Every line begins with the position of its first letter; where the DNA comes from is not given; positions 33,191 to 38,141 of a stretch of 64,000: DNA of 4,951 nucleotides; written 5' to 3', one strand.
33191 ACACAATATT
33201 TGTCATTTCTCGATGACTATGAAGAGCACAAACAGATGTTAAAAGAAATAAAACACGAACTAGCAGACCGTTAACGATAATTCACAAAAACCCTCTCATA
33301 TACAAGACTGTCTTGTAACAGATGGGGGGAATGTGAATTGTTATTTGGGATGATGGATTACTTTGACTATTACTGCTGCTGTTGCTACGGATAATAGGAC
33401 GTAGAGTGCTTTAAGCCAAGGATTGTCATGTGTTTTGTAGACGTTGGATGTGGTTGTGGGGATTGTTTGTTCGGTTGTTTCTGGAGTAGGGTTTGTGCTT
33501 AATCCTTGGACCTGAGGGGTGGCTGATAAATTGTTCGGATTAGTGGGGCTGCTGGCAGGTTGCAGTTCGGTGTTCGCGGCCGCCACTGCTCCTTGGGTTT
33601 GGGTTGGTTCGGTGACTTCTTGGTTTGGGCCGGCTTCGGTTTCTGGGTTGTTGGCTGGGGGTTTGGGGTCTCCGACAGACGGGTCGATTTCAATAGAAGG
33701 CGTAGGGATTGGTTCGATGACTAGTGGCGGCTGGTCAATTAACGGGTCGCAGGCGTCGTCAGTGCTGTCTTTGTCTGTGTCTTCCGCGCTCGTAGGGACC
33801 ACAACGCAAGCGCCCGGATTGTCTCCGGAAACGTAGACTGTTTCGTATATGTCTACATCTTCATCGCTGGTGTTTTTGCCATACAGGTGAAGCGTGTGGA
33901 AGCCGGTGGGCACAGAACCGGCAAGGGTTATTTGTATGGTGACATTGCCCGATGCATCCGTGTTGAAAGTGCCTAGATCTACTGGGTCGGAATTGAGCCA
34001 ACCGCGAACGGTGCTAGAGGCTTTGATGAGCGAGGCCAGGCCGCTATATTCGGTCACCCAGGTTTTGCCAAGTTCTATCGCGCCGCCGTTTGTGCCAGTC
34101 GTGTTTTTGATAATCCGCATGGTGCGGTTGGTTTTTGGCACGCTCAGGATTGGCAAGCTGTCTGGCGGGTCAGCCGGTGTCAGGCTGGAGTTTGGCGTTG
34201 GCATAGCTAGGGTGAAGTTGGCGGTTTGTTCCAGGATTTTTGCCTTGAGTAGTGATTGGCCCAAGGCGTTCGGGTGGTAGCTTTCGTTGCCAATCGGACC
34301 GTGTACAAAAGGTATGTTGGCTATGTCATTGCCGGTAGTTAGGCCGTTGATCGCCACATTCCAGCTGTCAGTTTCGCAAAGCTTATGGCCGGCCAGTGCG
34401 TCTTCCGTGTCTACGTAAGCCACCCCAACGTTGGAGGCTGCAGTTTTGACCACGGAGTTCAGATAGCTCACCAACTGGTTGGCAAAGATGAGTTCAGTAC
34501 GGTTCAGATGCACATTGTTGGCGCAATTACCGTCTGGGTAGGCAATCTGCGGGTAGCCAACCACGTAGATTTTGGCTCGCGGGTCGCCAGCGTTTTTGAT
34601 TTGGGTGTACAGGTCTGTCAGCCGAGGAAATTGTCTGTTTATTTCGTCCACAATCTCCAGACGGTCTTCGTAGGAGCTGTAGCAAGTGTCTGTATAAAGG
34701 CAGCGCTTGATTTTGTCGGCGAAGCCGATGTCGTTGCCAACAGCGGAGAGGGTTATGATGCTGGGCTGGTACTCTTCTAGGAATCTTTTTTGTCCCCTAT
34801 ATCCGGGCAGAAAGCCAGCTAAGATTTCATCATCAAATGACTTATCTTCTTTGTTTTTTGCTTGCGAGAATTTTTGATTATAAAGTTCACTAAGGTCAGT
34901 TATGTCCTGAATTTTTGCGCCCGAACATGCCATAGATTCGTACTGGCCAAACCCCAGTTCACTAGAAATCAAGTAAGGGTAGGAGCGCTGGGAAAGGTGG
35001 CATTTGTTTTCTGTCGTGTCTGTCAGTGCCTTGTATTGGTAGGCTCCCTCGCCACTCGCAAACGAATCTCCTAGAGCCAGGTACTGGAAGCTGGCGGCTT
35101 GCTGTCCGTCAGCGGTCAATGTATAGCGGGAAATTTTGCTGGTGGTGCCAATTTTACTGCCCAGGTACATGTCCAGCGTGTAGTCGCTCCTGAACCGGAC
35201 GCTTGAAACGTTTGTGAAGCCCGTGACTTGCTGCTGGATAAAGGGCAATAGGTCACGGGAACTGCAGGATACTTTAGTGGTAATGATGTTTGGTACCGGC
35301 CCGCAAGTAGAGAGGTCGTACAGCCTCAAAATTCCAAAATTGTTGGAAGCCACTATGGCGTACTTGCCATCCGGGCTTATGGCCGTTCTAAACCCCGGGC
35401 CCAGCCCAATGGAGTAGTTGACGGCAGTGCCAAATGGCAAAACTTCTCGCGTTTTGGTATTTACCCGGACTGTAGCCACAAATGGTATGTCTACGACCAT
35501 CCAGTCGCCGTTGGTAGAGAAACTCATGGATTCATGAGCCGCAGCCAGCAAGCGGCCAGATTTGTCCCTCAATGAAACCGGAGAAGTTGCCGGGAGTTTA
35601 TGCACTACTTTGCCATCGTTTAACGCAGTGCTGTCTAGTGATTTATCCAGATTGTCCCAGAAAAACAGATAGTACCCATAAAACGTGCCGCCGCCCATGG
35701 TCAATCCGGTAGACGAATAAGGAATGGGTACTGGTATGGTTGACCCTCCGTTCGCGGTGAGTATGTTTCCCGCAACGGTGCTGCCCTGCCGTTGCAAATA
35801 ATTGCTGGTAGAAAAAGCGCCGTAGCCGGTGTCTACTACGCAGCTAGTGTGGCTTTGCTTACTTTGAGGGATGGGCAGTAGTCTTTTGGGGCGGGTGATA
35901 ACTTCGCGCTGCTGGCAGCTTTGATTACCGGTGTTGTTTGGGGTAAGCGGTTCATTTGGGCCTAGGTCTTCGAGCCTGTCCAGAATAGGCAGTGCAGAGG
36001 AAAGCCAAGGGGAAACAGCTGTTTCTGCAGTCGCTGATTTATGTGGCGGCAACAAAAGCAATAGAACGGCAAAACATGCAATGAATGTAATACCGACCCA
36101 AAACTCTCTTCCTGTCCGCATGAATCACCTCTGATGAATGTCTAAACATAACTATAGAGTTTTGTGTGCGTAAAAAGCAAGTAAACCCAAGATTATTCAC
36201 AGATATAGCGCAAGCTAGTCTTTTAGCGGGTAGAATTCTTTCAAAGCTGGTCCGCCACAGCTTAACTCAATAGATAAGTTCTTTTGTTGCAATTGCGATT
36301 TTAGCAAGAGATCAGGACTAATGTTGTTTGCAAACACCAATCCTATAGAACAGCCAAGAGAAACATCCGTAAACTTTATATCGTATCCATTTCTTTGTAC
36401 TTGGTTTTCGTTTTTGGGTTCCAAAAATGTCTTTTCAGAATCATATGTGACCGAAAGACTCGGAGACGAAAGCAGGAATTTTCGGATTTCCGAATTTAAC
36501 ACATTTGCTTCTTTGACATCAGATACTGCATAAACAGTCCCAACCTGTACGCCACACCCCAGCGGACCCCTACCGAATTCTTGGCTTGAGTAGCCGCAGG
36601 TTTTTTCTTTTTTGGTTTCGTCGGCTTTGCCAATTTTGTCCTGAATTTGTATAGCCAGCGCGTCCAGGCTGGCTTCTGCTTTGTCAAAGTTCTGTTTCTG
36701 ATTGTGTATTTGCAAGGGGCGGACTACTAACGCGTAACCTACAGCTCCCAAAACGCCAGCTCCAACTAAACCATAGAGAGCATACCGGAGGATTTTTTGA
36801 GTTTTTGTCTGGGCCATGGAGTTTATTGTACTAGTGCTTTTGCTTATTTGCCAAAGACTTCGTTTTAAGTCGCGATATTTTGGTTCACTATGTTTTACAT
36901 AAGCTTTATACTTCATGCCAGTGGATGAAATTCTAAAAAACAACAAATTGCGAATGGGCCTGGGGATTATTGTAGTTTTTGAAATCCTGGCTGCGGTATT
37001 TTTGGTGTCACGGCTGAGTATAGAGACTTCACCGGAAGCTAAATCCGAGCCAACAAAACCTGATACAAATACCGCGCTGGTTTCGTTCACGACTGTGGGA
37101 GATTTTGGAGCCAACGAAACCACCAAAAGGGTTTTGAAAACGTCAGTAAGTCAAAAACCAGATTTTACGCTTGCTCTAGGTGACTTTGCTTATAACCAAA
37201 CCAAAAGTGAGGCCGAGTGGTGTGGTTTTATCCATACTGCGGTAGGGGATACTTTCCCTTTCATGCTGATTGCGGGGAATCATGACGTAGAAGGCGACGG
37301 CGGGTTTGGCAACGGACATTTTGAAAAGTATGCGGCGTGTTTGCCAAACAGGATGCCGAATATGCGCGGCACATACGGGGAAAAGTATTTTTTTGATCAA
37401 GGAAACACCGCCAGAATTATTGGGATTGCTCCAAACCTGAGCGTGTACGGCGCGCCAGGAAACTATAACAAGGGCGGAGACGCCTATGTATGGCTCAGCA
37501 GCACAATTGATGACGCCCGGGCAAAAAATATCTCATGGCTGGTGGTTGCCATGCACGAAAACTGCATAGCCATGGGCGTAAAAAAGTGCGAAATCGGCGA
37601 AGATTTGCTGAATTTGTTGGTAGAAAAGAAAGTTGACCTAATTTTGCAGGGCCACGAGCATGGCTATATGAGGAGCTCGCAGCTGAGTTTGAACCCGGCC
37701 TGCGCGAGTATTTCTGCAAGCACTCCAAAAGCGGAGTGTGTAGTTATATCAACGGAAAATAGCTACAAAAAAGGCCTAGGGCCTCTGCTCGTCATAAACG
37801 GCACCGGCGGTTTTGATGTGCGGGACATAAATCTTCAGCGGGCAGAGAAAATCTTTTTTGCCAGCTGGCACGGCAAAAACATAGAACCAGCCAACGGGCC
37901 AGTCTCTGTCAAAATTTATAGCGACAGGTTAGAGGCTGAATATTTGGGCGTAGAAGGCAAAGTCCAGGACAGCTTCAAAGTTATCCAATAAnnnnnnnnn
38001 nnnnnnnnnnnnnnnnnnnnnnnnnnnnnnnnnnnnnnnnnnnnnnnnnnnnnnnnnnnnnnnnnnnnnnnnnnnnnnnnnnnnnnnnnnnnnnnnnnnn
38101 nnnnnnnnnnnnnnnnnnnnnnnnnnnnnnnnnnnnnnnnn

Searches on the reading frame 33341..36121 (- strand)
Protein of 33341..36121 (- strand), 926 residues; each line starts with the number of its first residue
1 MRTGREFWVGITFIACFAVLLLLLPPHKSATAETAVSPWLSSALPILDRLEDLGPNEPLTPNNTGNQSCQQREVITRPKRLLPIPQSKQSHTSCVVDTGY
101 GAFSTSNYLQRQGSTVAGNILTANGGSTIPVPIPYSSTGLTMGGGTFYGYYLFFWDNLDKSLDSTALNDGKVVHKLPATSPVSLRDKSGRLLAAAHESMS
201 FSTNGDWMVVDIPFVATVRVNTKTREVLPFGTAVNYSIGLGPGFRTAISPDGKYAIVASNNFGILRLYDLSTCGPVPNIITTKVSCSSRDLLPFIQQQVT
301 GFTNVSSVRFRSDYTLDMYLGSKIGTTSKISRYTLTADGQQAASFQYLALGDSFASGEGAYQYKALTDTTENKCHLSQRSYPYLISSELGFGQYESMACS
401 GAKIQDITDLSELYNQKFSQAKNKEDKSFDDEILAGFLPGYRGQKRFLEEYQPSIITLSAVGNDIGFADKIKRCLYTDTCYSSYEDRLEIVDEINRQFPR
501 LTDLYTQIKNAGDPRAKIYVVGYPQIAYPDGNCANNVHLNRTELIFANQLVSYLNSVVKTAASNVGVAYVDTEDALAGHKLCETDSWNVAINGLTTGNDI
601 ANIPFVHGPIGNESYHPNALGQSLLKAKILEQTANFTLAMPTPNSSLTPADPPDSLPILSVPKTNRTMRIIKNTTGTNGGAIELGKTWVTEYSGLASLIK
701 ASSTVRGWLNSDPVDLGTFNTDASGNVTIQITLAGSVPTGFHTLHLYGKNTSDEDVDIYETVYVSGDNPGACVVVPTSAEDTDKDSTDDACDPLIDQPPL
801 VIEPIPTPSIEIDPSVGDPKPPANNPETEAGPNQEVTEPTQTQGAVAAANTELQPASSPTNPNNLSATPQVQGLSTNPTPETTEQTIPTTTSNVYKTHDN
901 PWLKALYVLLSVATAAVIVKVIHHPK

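Call 84: search_protein_families(library=pfam, proteins=[window:33341-36121:-], max_evalue=0.00001)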
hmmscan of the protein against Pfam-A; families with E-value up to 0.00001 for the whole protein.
window:33341-36121:- (926 aa): 2 families
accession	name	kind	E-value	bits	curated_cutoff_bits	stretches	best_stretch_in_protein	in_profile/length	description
PF13472.12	Lipase_GDSL_2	-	3.1e-11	44.5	32.9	1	349-622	1-176/178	GDSL-like Lipase/Acylhydrolase family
PF00657.28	Lipase_GDSL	-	9.1e-08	32.9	23.6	1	347-625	1-204/208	GDSL-like Lipase/Acylhydrolase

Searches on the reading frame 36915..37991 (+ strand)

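Call 84: search_protein_families(library=pfam, proteins=[window:36915-37991:+], max_evalue=0.00001)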
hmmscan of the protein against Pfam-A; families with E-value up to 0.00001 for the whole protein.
window:36915-37991:+ (358 aa): 1 family
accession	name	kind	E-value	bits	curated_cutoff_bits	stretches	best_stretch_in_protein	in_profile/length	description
PF00149.33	Metallophos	-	1.2e-12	49.1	21.5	1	62-251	7-191/191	Calcineurin-like phosphoesterase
